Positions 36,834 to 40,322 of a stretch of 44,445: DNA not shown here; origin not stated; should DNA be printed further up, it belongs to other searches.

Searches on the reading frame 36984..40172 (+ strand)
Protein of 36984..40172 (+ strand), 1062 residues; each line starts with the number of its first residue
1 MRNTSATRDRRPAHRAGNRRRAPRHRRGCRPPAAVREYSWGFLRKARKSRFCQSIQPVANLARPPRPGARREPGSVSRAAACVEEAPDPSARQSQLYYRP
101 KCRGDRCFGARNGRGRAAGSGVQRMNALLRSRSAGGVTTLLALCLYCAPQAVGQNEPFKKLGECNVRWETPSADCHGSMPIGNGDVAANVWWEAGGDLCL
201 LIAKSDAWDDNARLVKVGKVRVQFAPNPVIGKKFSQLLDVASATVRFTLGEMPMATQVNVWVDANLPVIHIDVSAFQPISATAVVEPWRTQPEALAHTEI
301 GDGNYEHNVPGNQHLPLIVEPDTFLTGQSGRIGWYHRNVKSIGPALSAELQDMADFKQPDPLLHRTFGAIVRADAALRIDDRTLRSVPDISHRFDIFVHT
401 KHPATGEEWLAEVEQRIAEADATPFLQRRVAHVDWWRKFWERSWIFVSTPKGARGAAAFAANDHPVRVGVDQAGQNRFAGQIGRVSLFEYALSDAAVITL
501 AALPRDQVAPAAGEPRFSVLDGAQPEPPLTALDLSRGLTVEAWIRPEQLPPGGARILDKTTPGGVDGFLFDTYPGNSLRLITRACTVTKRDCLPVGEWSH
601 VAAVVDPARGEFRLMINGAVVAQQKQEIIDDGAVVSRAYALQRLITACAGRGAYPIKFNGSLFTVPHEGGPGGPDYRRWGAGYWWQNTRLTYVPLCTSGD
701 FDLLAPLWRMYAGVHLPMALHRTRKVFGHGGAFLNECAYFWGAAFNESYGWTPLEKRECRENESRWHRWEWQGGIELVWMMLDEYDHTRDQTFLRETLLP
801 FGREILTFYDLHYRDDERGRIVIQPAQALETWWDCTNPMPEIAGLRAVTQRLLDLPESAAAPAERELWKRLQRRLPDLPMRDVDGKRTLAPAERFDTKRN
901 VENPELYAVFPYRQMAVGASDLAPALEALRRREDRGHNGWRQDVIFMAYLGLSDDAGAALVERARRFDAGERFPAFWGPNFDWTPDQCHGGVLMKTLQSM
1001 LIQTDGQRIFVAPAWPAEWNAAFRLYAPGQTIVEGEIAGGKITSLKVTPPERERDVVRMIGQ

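Call 63: search_protein_families(library=pfam, proteins=[window:36984-40172:+], max_evalue=0.001)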
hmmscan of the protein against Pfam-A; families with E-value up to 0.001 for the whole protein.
window:36984-40172:+ (1062 aa): 3 families
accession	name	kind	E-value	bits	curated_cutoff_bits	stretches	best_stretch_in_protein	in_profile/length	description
PF18961.6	DUF5703_N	-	5.2e-65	220.4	26.7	1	168-445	2-287/287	Domain of unknown function (DUF5703)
PF13385.13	Laminin_G_3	-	2.3e-17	64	27.6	1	531-625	13-106/151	Concanavalin A-like lectin/glucanases superfamily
PF22124.2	Glyco_hydro_95_cat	-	7.6e-06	25.5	27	1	687-954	97-362/408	Glycosyl hydrolase family 95 catalytic domain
